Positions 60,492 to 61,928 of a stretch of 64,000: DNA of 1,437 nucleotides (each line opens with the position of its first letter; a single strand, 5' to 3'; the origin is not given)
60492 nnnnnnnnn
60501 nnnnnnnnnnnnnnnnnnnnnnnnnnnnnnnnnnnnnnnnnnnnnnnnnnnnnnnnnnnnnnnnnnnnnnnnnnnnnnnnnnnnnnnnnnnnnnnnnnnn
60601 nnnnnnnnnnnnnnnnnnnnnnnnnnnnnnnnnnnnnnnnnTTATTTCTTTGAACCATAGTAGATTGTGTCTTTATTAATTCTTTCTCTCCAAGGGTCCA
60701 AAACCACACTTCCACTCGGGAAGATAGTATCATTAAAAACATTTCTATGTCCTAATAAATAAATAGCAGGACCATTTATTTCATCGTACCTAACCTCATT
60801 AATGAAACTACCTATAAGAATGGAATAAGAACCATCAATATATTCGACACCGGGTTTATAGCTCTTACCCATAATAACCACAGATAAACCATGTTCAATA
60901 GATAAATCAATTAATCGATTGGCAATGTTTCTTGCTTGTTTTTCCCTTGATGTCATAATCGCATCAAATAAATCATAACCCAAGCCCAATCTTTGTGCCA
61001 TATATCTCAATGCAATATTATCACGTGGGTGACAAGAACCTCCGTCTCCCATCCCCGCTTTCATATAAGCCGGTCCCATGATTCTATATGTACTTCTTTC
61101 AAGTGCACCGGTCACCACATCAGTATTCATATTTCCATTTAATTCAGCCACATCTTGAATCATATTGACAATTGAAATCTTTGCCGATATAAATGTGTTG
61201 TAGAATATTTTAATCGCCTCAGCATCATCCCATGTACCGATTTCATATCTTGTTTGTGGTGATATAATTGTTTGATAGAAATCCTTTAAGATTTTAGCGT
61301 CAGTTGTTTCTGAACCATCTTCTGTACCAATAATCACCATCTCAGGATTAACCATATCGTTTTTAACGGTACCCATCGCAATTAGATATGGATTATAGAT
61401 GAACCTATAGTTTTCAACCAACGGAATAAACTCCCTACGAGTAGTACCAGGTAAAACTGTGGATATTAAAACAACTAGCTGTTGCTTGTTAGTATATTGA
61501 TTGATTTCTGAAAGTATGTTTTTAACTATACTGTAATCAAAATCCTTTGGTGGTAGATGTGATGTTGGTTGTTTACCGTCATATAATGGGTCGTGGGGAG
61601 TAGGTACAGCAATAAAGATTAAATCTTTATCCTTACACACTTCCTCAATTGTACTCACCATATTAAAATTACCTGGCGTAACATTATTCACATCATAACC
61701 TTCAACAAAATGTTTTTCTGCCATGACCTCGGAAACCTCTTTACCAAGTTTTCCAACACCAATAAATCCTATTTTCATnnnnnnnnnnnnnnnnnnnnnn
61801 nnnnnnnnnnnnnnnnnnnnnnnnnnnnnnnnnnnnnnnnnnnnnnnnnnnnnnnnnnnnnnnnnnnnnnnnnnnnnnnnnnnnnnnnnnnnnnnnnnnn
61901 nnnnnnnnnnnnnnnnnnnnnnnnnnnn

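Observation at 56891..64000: Second sugar-tailoring cluster (carbamoyltransferase, nucleotide-sugar dehydrogenase, two SGNH-like paralogs) plus two Cys-rich proteins upstream of the fibre gene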

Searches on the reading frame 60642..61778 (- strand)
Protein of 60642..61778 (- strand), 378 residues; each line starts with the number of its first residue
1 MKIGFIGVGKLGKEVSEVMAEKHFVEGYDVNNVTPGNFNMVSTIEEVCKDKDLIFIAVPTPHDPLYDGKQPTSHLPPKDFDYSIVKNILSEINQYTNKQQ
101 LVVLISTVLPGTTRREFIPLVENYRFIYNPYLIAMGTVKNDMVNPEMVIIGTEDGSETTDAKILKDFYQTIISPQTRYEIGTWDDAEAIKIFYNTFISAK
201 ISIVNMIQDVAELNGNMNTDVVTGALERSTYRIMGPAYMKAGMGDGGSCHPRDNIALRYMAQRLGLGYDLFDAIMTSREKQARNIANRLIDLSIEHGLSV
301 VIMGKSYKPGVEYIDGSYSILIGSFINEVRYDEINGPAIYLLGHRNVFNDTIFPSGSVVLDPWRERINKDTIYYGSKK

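Call 3: search_protein_families(library=pfam, proteins=[window:60642-61778:-], max_evalue=0.1)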
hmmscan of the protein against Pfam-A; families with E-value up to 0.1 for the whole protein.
window:60642-61778:- (378 aa): 3 families
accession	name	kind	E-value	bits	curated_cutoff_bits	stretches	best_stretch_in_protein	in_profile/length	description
PF00984.24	UDPG_MGDP_dh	-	2.9e-17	63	25.4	1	185-276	2-90/94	UDP-glucose/GDP-mannose dehydrogenase family, central domain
PF03721.20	UDPG_MGDP_dh_N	-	9.2e-17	61.7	27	1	32-158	58-181/187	UDP-glucose/GDP-mannose dehydrogenase family, NAD binding domain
PF03446.21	NAD_binding_2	-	0.00084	19.8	21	1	2-62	1-67/161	NAD binding domain of 6-phosphogluconate dehydrogenase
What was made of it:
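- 60642..61778 (-): D378: divergent NDP-sugar 6-dehydrogenase of the UDPG/GDP-mannose dehydrogenase family. Pfam PF00984 2.9e-17 and PF03721 9.2e-17 (call 3).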

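Call 4: search_protein_families(library=phrogs, proteins=[window:60642-61778:-], max_evalue=0.01)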
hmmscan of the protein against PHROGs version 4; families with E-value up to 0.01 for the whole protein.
window:60642-61778:- (378 aa): 1 family
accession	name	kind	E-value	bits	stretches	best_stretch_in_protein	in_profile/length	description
phrog_9148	-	other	2e-94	317.7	1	1-331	1-345/382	UDP-glucose dehydrogenase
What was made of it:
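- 60642..61778 (-): PHROG 9148 2e-94 (call 4).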

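Call 28: search_solved_structures(query=window:60642-61778:-, max_evalue=0.001, show_alignments=2)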
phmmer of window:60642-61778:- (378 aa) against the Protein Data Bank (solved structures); distinct sequences matched with E-value up to 0.001: 29.
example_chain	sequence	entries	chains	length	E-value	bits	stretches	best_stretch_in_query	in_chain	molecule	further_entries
4edf_A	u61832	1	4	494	1.6e-18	70.1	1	39-326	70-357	UDP-glucose 6-dehydrogenase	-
9ou8_A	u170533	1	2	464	1.9e-18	69.8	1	39-326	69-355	UDP-glucose 6-dehydrogenase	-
2o3j_A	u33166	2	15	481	1.9e-18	69.8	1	40-291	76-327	UDP-glucose 6-dehydrogenase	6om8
3khu_A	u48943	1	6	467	2.4e-18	69.5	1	39-326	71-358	UDP-glucose 6-dehydrogenase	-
5tjh_A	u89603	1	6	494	2.6e-18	69.4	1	39-326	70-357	UDP-glucose 6-dehydrogenase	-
5w4x_A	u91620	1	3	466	3.3e-18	69.1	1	39-326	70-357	UDP-glucose 6-dehydrogenase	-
2q3e_A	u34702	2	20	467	3.3e-18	69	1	39-326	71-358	UDP-glucose 6-dehydrogenase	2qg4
3tdk_A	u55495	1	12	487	3.7e-18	68.9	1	39-326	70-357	UDP-glucose 6-dehydrogenase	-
3prj_A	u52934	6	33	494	3.8e-18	68.8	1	39-326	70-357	UDP-glucose 6-dehydrogenase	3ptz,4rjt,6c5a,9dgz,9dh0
5vr8_A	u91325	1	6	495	3.9e-18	68.8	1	39-326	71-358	UDP-glucose 6-dehydrogenase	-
3itk_A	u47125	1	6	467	4.8e-18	68.5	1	39-326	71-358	UDP-glucose 6-dehydrogenase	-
6c4j_A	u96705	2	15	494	5.1e-18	68.4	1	39-326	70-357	UDP-glucose 6-dehydrogenase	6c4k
3tf5_A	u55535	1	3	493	5.1e-18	68.4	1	39-326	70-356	UDP-glucose 6-dehydrogenase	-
6c58_A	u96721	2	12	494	5.3e-18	68.4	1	39-326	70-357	UDP-glucose 6-dehydrogenase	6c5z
4a7p_A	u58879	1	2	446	6.1e-18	68.2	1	30-319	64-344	UDP-GLUCOSE DEHYDROGENASE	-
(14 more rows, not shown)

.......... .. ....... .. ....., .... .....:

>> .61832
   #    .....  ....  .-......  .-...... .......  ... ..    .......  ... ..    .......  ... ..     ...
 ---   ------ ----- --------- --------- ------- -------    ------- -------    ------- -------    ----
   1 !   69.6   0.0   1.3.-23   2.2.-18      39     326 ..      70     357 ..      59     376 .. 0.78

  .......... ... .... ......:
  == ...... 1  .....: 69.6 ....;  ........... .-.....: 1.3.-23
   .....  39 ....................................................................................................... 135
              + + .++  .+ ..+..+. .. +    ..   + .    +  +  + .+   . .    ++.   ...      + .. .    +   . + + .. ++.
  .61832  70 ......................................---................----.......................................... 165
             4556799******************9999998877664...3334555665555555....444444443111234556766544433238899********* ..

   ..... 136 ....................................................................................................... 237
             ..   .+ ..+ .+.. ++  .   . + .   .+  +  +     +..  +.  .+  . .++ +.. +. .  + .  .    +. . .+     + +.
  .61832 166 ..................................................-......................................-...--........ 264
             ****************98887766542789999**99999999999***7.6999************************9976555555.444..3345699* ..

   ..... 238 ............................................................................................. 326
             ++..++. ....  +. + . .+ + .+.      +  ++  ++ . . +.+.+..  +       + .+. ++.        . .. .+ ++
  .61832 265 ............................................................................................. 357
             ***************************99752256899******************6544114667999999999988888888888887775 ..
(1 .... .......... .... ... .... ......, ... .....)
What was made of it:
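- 60642..61778 (-): The catalytic Cys aligns with that of human UGDH (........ versus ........, call 28).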

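Call 30: search_protein_families(library=ncbifam, proteins=[window:60642-61778:-], max_evalue=0.01)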
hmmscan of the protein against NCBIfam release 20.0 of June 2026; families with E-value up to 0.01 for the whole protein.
window:60642-61778:- (378 aa): 6 families
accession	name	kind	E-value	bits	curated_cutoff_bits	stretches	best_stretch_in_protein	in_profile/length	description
TIGR03026.1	NDP-sugDHase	subfamily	4.4e-44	150.9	189.8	1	30-320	56-336/413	nucleotide sugar dehydrogenase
NF041297.1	UDPGDh_AglM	equivalog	4.4e-29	101.6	670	1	45-322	69-341/429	UDP-glucose 6-dehydrogenase AglM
NF047673.2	TeichurnBiosyTuaD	equivalog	9.8e-27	94.2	700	1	31-320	58-333/439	UDP-glucose 6-dehydrogenase TuaD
NF011631.0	PRK15057.1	equivalog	5.8e-11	42.1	757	1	38-287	61-289/388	UDP-glucose 6-dehydrogenase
NF011729.0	PRK15182.1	equivalog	1e-08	34.4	592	1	40-305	67-322/425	Vi polysaccharide biosynthesis UDP-N-acetylglucosamine C-6 dehydrogenase TviB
NF040825.1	UDPMaNacDH_Arch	equivalog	4.9e-07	28.9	750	1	78-359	90-369/418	UDP-N-acetyl-D-mannosamine dehydrogenase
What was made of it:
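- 60642..61778 (-): TIGR03026 scores 150.9 bits, below its 189.8 cut-off (call 30).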

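Call 44: search_dna_similar(query=window:60642-61778:-, collection=phages, mode=protein, max_rows=25)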
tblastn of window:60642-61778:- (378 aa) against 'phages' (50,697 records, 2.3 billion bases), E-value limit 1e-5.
Records with a match: 32; places in all: 38; records where one place covers at least 80% of the query: 21.
Best place of each record, by identity: 60-80% 2; <60% 30.
By first word of the organism name: Synechococcus 6; Marine 3; Bacteriophage 3; Pelagibacter 2; Bacillus 2; Pseudomonas 2; Aphanizomenon 2; Prochlorococcus 2; Acinetobacter 2; Vibrio 2; and 6 more.
By host as written in the record: - 11; Synechococcus sp. WH8109 3; Synechococcus str. WH8109 2; Candidatus Pelagibacter ubique HTCC1062 2; Bacillus subtilis W-23-S(r); Bacillus licheniformis ATCC 9945a 2; Prochlorococcus sp. MIT9515 2; Vibrio cholerae O1 El Tor 2; Synechococcus sp. WH8102 1; and 7 more.
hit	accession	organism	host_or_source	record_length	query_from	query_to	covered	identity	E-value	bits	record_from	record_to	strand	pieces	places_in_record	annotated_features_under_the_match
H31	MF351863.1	Synechococcus phage Bellamy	Synechococcus str. WH8109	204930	2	365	96%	60.5%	3e-147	466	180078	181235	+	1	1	227: UDP glucose 6 dehydrogenase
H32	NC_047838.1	Synechococcus phage Bellamy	Synechococcus str. WH8109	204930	2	365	96%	60.5%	3e-147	466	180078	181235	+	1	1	227: UDP-glucose dehydrogenase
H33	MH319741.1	Marine virus AG-345-E15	single cell amplified by WGA-X; seawater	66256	2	365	96%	59.2%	3e-145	460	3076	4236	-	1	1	record has no annotation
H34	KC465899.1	Pelagibacter phage HTVC008M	Candidatus Pelagibacter ubique HTCC1062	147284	1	365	97%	53.2%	3e-125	402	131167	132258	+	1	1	NAD-binding, UDP-glucose/GDP-mannose dehydrogenase family protein | NH(3)-dependent NAD+ synthetase NadE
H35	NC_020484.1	Pelagibacter phage HTVC008M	Candidatus Pelagibacter ubique HTCC1062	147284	1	365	97%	53.2%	3e-125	402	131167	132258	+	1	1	UDP-glucose dehydrogenase | NAD synthetase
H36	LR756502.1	uncultured phage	metagenomic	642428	1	364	96%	35.1%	2e-61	219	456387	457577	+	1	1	record has no annotation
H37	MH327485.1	Marine virus AG-341-P01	single cell amplified by WGA-X; seawater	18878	1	342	90%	26.5%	5e-17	89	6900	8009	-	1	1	record has no annotation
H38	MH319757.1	Marine virus AG-345-O18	single cell amplified by WGA-X; seawater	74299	1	342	90%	26.5%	5e-17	89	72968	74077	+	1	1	record has no annotation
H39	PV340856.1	Synechococcus phage Sf-FS3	Synechococcus sp. WH8102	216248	1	310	82%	28.3%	2e-18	93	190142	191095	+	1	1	UDP-glucose 6-dehydrogenase | NH(3)-dependent NAD(+) synthetase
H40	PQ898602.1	Synechococcus phage S-SCSM2R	Synechococcus sp. WH7803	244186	1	317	84%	27.4%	3e-16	87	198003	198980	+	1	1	UDP-glucose 6-dehydrogenase UGDH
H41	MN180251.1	Wolbachia phage WO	Wolbachia sp. wMel_KL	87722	1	370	98%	22.9%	3e-17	89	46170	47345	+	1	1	UDP-glucose 6-dehydrogenase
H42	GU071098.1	Synechococcus phage S-SSM7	Synechococcus sp. WH8109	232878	1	314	83%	26.8%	1e-16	87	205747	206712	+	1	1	hypothetical protein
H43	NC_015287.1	Synechococcus phage S-SSM7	Synechococcus sp. WH8109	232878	1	314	83%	26.8%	1e-16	87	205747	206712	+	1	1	UDP-glucose dehydrogenase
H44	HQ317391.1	Cyanophage S-SSM6a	Synechococcus sp. WH8109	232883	1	314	83%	26.8%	1e-16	87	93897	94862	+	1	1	UDP-glucose 6-dehydrogenase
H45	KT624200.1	Bacillus phage SP-15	Bacillus subtilis W-23-S(r); Bacillus ...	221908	1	322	85%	25.9%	8e-19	94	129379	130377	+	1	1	UDP-glucose dehydrogenase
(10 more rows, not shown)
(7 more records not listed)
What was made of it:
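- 60642..61778 (-): Identity is 60.5 % to Bellamy gp227 and 53 % to HTVC008M gp162 (call 44).
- A distant UGDH homologue occurs in Bacillus phage SP-15 (call 44).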
